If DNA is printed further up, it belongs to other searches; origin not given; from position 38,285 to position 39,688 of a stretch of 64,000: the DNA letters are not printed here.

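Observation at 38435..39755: Phage-encoded RelA/SpoT-homologue (toxSAS/CapRel-like) gene with a tightly linked 66-aa upstream ORF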

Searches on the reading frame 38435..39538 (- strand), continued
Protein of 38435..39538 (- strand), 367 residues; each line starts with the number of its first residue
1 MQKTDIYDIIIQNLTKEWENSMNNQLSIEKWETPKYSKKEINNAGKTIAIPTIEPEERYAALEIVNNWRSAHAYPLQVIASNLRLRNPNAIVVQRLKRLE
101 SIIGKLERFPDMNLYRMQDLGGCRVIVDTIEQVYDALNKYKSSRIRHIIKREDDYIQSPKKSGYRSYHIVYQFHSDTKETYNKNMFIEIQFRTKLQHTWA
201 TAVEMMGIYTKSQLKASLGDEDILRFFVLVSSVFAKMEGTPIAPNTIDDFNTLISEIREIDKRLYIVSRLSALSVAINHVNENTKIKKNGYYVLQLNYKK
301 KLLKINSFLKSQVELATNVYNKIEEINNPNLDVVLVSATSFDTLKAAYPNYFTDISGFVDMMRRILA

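Call 26: search_dna_similar(query=window:38435-39538:-, collection=phages, mode=protein, max_rows=40, max_evalue=0.001)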
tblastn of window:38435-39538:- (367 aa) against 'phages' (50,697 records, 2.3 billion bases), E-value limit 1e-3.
Records with a match: 31; places in all: 31; records where one place covers at least 80% of the query: 3.
Best place of each record, by identity: <60% 31.
By first word of the organism name: Listeria 10; Bacteriophage 9; Mycobacterium 3; Staphylococcus 3; Salmonella 2; Escherichia 1; Streptococcus 1; Enterococcus 1; Nitrososphaera 1.
By host as written in the record: Listeria monocytogenes 10; - 9; Staphylococcus aureus 3; Salmonella enterica subsp. enterica serovar Indiana J46 2; Mycobacterium smegmatis mc2 155 2; Escherichia coli 1; Mycolicibacterium smegmatis mc^2 155 (synonym: Mycobacterium smegmatis) 1; Streptococcus suis LS2Z 1; and 2 more.
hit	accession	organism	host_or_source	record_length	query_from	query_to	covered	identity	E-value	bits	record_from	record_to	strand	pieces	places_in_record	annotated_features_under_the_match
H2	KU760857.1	Salmonella phage SJ46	Salmonella enterica subsp. enterica ...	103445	35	364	90%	33.1%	2e-41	160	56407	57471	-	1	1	RelA/SpoT family protein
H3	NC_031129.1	Salmonella phage SJ46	Salmonella enterica subsp. enterica ...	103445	35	364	90%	33.1%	2e-41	160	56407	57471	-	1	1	RelA/SpoT family protein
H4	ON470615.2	Escherichia phage vB_EcoM-673R5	Escherichia coli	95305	17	366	91%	32.4%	1e-31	182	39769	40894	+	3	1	RelA/SpoT family protein | hypothetical protein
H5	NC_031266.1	Mycobacterium phage Phrann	Mycobacterium smegmatis mc2 155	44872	33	279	67%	25.6%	2e-7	59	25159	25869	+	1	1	29: hypothetical protein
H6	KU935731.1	Mycobacterium phage Phrann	Mycobacterium smegmatis mc2 155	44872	33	279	67%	25.6%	2e-7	59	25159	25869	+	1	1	29: hypothetical protein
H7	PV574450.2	Mycobacterium Phage WST1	Mycolicibacterium smegmatis mc^2 155 ...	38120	33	258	62%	24.6%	2e-5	52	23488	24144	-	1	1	hypothetical protein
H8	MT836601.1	Bacteriophage sp.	human fecal samples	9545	46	201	43%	32.6%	6e-7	57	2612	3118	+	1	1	record has no annotation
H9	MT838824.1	Bacteriophage sp.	human fecal samples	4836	39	206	46%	29.7%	2e-5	52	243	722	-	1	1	record has no annotation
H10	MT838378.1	Bacteriophage sp.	human fecal samples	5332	64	201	38%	34.8%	1e-12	75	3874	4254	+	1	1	record has no annotation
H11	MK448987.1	Streptococcus phage Javan576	Streptococcus suis LS2Z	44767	87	201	31%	41.3%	7e-10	67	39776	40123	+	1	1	GTP pyrophosphokinase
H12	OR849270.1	Listeria phage LM 4-14-1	Listeria monocytogenes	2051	76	201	34%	35.6%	4e-7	57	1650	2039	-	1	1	record has no annotation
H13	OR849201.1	Listeria phage LM 4-14-1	Listeria monocytogenes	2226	76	201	34%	35.6%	4e-7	57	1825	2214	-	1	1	record has no annotation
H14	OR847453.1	Listeria phage LM 4-11-1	Listeria monocytogenes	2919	76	201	34%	35.6%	5e-7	57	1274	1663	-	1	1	record has no annotation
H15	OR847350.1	Listeria phage LM 4-11-1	Listeria monocytogenes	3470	76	201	34%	35.6%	5e-7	57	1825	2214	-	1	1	record has no annotation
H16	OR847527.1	Listeria phage LM 4-11-1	Listeria monocytogenes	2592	65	218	42%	28.0%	2e-7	59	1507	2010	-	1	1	record has no annotation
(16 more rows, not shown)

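Call 27: get_annotated_region(hit=H2, flank=3000)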
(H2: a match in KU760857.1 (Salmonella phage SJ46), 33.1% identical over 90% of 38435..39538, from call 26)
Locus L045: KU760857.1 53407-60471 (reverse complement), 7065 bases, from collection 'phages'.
description: Salmonella phage SJ46, complete genome.
organism: Salmonella phage SJ46 (NCBI taxid 1815968)
taxonomy: Viruses; Duplodnaviria; Heunggongvirae; Uroviricota; Caudoviricetes; Punavirus; Punavirus SJ46
host: Salmonella enterica subsp. enterica serovar Indiana J46; source: -; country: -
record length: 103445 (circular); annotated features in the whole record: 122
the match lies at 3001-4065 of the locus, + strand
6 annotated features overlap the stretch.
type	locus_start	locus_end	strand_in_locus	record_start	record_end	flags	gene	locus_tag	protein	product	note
CDS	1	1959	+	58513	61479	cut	tnpA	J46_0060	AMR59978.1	transposase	TnpA Tn1721; transposase for transposon Tn1721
CDS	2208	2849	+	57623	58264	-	-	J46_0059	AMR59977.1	maturation control protein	-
CDS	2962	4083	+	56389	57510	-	-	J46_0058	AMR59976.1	RelA/SpoT family protein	GTP pyrophosphokinase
CDS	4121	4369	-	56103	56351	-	lxc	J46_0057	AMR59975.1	modulator protein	Lxc; lower expression of C1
CDS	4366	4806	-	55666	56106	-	-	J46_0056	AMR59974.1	hypothetical protein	-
CDS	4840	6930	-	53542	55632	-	-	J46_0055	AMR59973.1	DNA methylase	-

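Call 37: find_homologous_proteins(query=A3, max_evalue=0.00001)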
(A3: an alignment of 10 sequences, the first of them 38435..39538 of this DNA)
Query A3 (10 sequences) (367 aa, profile of the alignment): 2244 proteins with E <= 0.00001 among 8000 candidates; the best 120 are listed.
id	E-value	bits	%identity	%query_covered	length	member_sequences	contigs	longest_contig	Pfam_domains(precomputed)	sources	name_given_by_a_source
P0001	8.9e-187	638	100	100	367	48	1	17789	PF04607.24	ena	-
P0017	2.6e-186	637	81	100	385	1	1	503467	PF04607.24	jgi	-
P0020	9.3e-186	635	80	99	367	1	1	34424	PF04607.24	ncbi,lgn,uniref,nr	ncbi:RelA/SpoT domain-containing protein [Lacrimispora indolis]|uniref:RelA/SpoT domain-containing p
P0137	1.6e-185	634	62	100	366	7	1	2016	PF04607.24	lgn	-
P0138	1.8e-185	634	64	99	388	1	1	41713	PF04607.24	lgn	-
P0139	3.6e-185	633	64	99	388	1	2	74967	PF04607.24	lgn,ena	-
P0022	4.0e-185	633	80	100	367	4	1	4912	PF04607.24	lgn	-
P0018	7.5e-185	632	82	100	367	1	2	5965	PF04607.24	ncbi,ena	-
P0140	9.0e-185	632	65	95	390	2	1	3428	PF04607.24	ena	-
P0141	9.2e-185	632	64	95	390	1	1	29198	PF04607.24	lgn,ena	-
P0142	1.1e-184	631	64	99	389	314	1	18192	PF04607.24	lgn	-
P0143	1.5e-184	631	65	95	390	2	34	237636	PF04607.24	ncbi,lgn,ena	-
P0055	1.6e-184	631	75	100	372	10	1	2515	PF04607.24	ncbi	-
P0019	2.0e-184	631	82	100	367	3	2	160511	PF04607.24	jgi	jgi:ppGpp synthetase/RelA/SpoT-type nucleotidyltranferase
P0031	3.1e-184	630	75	100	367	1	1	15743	PF04607.24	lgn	-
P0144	3.5e-184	630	64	99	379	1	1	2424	PF04607.24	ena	-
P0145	3.7e-184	630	64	99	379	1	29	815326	PF04607.24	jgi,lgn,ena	-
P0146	3.7e-184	630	64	99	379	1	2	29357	PF04607.24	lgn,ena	-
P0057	4.3e-184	630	76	95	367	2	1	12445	PF04607.24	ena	-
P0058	4.3e-184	630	75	100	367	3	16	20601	PF04607.24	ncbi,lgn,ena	-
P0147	4.4e-184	630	64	99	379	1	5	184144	PF04607.24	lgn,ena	-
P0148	4.5e-184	629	64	99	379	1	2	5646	PF04607.24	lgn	-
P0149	4.8e-184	629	63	99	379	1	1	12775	PF04607.24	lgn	-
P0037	5.0e-184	629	76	100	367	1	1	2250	PF04607.24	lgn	-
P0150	5.0e-184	629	64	99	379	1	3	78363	PF04607.24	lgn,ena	-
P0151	5.1e-184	629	64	99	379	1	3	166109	PF04607.24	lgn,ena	-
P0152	5.9e-184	629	64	99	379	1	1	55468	PF04607.24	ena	-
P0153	6.0e-184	629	66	92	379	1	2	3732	PF04607.24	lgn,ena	-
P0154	6.1e-184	629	64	99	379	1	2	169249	PF04607.24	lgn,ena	-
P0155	6.2e-184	629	63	99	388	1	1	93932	PF04607.24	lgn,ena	-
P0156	6.3e-184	629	64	99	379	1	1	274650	PF04607.24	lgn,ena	-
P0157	6.8e-184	629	64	99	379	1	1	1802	PF04607.24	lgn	-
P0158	7.9e-184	629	64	99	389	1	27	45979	PF04607.24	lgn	-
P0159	8.3e-184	629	64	99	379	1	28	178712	PF04607.24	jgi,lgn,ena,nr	jgi:hypothetical protein|nr:MAG TPA: hypothetical protein [Caudoviricetes sp.]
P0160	8.4e-184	629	64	99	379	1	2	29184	PF04607.24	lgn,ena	-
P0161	8.5e-184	629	67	92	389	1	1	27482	PF04607.24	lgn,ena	-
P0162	8.5e-184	629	64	99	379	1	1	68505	PF04607.24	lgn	-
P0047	9.6e-184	628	75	100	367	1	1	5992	PF04607.24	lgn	-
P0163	1.0e-183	628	64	99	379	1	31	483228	PF04607.24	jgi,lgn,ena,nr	jgi:ppGpp synthetase/RelA/SpoT-type nucleotidyltranferase|nr:MAG TPA: hypothetical protein [Bacterio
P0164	1.1e-183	628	66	92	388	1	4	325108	PF04607.24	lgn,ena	-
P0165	1.2e-183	628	66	92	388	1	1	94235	PF04607.24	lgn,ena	-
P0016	1.2e-183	628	82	100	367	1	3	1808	PF04607.24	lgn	-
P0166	1.4e-183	628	64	99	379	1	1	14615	PF04607.24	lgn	-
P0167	1.4e-183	628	63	99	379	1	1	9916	PF04607.24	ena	-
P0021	1.5e-183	628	80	100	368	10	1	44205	PF04607.24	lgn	-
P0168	1.6e-183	628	63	99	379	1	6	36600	PF04607.24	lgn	-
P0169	1.7e-183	628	64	99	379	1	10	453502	PF04607.24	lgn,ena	-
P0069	2.1e-183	627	74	100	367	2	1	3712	PF04607.24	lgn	-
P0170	2.1e-183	627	66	92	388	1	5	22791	PF04607.24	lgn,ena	-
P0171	2.2e-183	627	63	99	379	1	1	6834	PF04607.24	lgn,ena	-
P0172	2.3e-183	627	67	92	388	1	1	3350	PF04607.24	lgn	-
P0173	2.6e-183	627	64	99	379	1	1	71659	PF04607.24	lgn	-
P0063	2.7e-183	627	74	100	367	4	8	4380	PF04607.24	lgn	-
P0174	3.2e-183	627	66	92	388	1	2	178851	PF04607.24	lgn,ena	-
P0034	3.7e-183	626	75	100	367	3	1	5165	PF04607.24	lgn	-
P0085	3.9e-183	626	72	100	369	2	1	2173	PF04607.24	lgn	-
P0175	4.4e-183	626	63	99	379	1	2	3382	PF04607.24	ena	-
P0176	5.2e-183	626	63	99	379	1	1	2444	PF04607.24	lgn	-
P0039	6.2e-183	626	76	100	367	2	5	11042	PF04607.24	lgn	-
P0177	8.1e-183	625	67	92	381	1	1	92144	PF04607.24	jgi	jgi:ppGpp synthetase/RelA/SpoT-type nucleotidyltranferase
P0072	8.2e-183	625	74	100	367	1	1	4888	PF04607.24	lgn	-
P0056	8.6e-183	625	74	100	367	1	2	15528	PF04607.24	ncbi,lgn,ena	-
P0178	8.9e-183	625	67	92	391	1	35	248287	PF04607.24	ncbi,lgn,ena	-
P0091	9.4e-183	625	73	100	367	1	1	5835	PF04607.24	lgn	-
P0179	9.7e-183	625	63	99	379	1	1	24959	PF04607.24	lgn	-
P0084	9.8e-183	625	74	100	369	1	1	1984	PF04607.24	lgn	-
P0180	1.0e-182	625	67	92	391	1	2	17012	PF04607.24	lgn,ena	-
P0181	1.1e-182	625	67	92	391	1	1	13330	PF04607.24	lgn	-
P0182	1.3e-182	625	65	99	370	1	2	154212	PF04607.24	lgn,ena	-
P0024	1.4e-182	625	79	100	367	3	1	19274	PF04607.24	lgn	-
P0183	1.8e-182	624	66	93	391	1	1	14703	PF04607.24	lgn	-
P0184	1.9e-182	624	62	99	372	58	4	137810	PF04607.24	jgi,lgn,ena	jgi:ppGpp synthetase/RelA/SpoT-type nucleotidyltranferase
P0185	2.1e-182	624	66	92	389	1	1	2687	PF04607.24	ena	-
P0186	3.2e-182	623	63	99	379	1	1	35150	PF04607.24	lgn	-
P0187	3.4e-182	623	66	92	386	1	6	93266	PF04607.24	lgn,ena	-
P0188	3.4e-182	623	67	92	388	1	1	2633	PF04607.24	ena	-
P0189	3.5e-182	623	66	92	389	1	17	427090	PF04607.24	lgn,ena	-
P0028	3.6e-182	623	77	100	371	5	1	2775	PF04607.24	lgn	-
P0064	3.7e-182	623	73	100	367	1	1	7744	PF04607.24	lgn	-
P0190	3.8e-182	623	66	92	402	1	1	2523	PF04607.24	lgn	-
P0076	3.9e-182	623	74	100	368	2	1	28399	PF04607.24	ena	-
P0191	3.9e-182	623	66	92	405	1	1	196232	PF04607.24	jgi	jgi:ppGpp synthetase/RelA/SpoT-type nucleotidyltranferase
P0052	4.1e-182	623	75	100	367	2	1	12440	PF04607.24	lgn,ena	-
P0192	4.3e-182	623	66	92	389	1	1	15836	PF04607.24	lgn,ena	-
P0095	4.4e-182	623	72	100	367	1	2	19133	PF04607.24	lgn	-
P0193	4.9e-182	623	67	92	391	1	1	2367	PF04607.24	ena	-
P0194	5.4e-182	623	63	99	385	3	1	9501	PF04607.24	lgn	-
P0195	5.4e-182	623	66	92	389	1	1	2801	PF04607.24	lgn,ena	-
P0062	5.6e-182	623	74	100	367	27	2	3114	PF04607.24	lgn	-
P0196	6.4e-182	622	66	92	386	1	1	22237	PF04607.24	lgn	-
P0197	6.8e-182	622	60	99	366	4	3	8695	PF04607.24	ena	-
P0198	7.1e-182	622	65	92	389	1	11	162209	PF04607.24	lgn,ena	-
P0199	7.2e-182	622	65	92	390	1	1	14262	PF04607.24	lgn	-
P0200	8.4e-182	622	66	92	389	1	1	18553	PF04607.24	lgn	-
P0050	1.2e-181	622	75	100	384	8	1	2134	PF04607.24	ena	-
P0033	1.5e-181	621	76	100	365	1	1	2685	PF04607.24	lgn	-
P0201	1.5e-181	621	66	92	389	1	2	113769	PF04607.24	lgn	-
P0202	1.7e-181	621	64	100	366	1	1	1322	PF04607.24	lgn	-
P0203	1.7e-181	621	64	100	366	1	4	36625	PF04607.24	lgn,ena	-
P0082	1.8e-181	621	74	100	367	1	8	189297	PF04607.24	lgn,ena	-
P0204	2.0e-181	621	64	100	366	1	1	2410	PF04607.24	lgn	-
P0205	2.8e-181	620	67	92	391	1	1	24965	PF04607.24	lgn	-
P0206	3.5e-181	620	63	100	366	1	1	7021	PF04607.24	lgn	-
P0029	3.9e-181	620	77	100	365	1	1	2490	PF04607.24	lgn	-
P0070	4.0e-181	620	72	100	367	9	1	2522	PF04607.24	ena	-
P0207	4.7e-181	620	65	100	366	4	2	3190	PF04607.24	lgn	-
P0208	4.8e-181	620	64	100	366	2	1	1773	PF04607.24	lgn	-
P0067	6.4e-181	619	74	99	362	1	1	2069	PF04607.24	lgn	-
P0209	6.8e-181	619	64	98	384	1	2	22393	PF04607.24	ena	-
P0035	8.1e-181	619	77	100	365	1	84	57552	PF04607.24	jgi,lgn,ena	jgi:ppGpp synthetase/RelA/SpoT-type nucleotidyltranferase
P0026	8.2e-181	619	77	100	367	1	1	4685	PF04607.24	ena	-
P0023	8.6e-181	619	80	99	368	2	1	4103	PF04607.24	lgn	-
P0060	1.0e-180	618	74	100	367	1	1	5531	PF04607.24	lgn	-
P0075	1.1e-180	618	74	100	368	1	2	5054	PF04607.24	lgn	-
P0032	1.2e-180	618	77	100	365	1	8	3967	PF04607.24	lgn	-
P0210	1.4e-180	618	62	100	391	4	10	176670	PF04607.24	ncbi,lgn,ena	-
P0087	1.5e-180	618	74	100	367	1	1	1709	PF04607.24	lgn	-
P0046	1.7e-180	618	77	100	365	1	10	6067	PF04607.24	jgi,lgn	jgi:ppGpp synthetase/RelA/SpoT-type nucleotidyltranferase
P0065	1.8e-180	618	75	100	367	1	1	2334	PF04607.24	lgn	-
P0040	2.6e-180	617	77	100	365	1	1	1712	PF04607.24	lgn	-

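Call 46: predict_structure(alignment_id=A4)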
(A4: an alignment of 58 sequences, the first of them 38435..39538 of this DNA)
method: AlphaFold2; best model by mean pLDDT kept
length: 367 residues; sequences in the alignment: 58
mean_pLDDT: 81.1   pTM: 0.75
mean pLDDT of the five models: 81.1, 77.0, 76.2, 75.0, 73.3
residues with pLDDT >= 90: 101; 70-90: 201; 50-70: 51; < 50: 14
segments of 3 or more residues with pLDDT < 50: 1-3, 24-29, 279-282
pLDDT, mean of each block of 10 residues (from residue 1): 67 79 49 75 89 90 88 81 85 81 84 77 88 94 80 94 92 68 79 92 80 77 95 96 94 96 87 59 59 78 78 83 80 80 70 70 90
secondary structure, 60 per line:
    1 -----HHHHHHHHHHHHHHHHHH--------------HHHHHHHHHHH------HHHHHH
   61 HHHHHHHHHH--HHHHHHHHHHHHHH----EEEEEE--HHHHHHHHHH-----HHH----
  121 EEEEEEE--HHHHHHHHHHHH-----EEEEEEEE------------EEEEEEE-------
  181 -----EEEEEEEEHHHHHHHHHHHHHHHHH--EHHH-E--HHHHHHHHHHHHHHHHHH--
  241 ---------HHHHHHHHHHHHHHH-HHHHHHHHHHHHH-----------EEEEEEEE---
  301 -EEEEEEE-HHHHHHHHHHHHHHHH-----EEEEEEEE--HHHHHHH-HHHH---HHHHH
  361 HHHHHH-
elements in order: H6-23 H38-48 H55-70 H73-86 E91-96 H99-108 E121-127 H130-141 E147-154 E167-173 E186-193 H194-210 H221-238 H250-264 H266-278 E290-297 E302-308 H310-325 E331-338 H341-347 H349-352 H356-366

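Call 48: fold_search(model_id=the predicted structure, library=pdb)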
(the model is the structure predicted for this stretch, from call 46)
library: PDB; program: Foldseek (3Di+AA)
matches with E <= 10: 292; with E <= 0.001: 38
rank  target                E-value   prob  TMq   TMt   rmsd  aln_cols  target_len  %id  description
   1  7ztb_B                2.4e-21  1.00  0.66  0.71  10.4       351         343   32  Structure of the Salmonella tRNA pyrophosphokinase CapRel (released 2022-11-23)
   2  9erv_A                4.1e-21  1.00  0.65  0.70  11.1       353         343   32  Structure of Salmonella CapRel bound to Bas11 Gp54 (released 2024-11-06)
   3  7ztb_A                2.1e-20  1.00  0.65  0.69  10.1       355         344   31  Structure of the Salmonella tRNA pyrophosphokinase CapRel (released 2022-11-23)
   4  5ded_A                1.0e-06  1.00  0.40  0.72   3.1       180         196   22  Crystal structure of the small alarmone synthethase 1 from Bacillus subtilis bound to its product pppGpp (released 2015-10-28)
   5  5ded_C                1.3e-06  1.00  0.39  0.69   4.1       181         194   24  Crystal structure of the small alarmone synthethase 1 from Bacillus subtilis bound to its product pppGpp (released 2015-10-28)
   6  5ded_H                1.3e-06  1.00  0.40  0.72   3.9       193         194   23  Crystal structure of the small alarmone synthethase 1 from Bacillus subtilis bound to its product pppGpp (released 2015-10-28)
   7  5ded_D                1.3e-06  1.00  0.39  0.72   7.3       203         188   22  Crystal structure of the small alarmone synthethase 1 from Bacillus subtilis bound to its product pppGpp (released 2015-10-28)
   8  5ded_G                1.7e-06  1.00  0.38  0.69   3.4       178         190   23  Crystal structure of the small alarmone synthethase 1 from Bacillus subtilis bound to its product pppGpp (released 2015-10-28)
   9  2be3_B                2.5e-06  1.00  0.36  0.65   4.3       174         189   27  Structure of a GTP Pyrophosphokinase Family Protein from Streptococcus pneumoniae (released 2005-12-06)
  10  5ded_E                3.2e-06  1.00  0.38  0.69   3.2       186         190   22  Crystal structure of the small alarmone synthethase 1 from Bacillus subtilis bound to its product pppGpp (released 2015-10-28)
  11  5dec_B                3.2e-06  1.00  0.39  0.69   4.3       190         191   22  Crystal structure of the small alarmone synthetase 1 from Bacillus subtilis (released 2015-10-28)
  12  2be3_A                3.3e-06  1.00  0.38  0.64   4.2       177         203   26  Structure of a GTP Pyrophosphokinase Family Protein from Streptococcus pneumoniae (released 2005-12-06)
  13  5ded_B                3.7e-06  1.00  0.39  0.72   3.1       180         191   24  Crystal structure of the small alarmone synthethase 1 from Bacillus subtilis bound to its product pppGpp (released 2015-10-28)
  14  6ewz_B                3.9e-06  1.00  0.37  0.62   5.0       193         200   22  Crystal structure of RelP (SAS2) from Staphylococcus aureus bound to AMPCPP and GTP in the pre-catalytic state (released 2018-01-24)
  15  6fgk_D                4.9e-06  1.00  0.39  0.71   4.5       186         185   23  Crystal structure of the small alarmone synthethase 2 from Bacillus subtilis (released 2018-02-07)
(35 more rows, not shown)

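Call 57: get_annotated_region(hit=H5, flank=1500)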
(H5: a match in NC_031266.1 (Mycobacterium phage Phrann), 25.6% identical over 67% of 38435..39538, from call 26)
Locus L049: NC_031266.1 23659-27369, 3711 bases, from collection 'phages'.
description: Mycobacterium phage Phrann, complete genome.
organism: Mycobacterium phage Phrann (NCBI taxid 1821541)
taxonomy: Viruses; Duplodnaviria; Heunggongvirae; Uroviricota; Caudoviricetes; Nclasvirinae; Charlievirus; Charlievirus phrann
host: Mycobacterium smegmatis mc2 155; source: soil; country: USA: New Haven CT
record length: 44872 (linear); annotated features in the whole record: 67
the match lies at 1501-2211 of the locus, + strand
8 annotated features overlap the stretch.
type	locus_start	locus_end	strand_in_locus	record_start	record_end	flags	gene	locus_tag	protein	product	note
CDS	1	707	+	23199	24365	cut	26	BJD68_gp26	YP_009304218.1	endolysin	Lysin B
CDS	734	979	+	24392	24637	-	27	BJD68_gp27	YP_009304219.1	holin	Holin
CDS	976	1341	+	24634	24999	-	28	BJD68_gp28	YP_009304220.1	minor tail protein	-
CDS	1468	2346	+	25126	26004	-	29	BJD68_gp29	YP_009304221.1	hypothetical protein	-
CDS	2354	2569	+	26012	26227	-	30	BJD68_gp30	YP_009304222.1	hypothetical protein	-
CDS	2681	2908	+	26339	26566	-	31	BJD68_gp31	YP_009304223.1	hypothetical protein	-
CDS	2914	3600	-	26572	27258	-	32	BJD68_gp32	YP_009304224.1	hypothetical protein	-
CDS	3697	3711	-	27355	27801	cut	33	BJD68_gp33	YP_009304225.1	HicB-like antitoxin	Antitoxin HicB family of toxin/antitoxin system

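Call 58: get_annotated_region(hit=H4, flank=2500)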
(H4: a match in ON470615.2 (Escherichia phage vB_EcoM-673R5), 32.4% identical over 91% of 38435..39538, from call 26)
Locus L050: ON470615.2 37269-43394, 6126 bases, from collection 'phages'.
description: Escherichia phage vB_EcoM-673R5, complete genome.
organism: Escherichia phage vB_EcoM-673R5 (NCBI taxid 2946087)
taxonomy: Viruses; Duplodnaviria; Heunggongvirae; Uroviricota; Caudoviricetes; Punavirus
host: Escherichia coli; source: -; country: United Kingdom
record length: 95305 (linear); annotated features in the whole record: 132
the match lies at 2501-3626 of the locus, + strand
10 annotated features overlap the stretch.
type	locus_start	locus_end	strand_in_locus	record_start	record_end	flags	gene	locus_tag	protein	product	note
CDS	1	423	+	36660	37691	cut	-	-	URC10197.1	GST-loxP-cre recombinase fusion protein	-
CDS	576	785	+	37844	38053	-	-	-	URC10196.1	putative lysogeny establishment protein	-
CDS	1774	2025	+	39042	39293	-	-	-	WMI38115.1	hypothetical protein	-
CDS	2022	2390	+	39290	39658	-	-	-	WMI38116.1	hypothetical protein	-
CDS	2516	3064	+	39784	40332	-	-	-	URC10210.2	RelA/SpoT family protein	-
CDS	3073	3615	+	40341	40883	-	-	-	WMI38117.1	hypothetical protein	-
CDS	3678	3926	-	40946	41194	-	-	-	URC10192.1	modulator protein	-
CDS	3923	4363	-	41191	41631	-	-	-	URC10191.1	hypothetical protein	-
CDS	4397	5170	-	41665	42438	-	-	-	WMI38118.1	hypothetical protein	-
CDS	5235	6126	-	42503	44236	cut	-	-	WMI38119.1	hypothetical protein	-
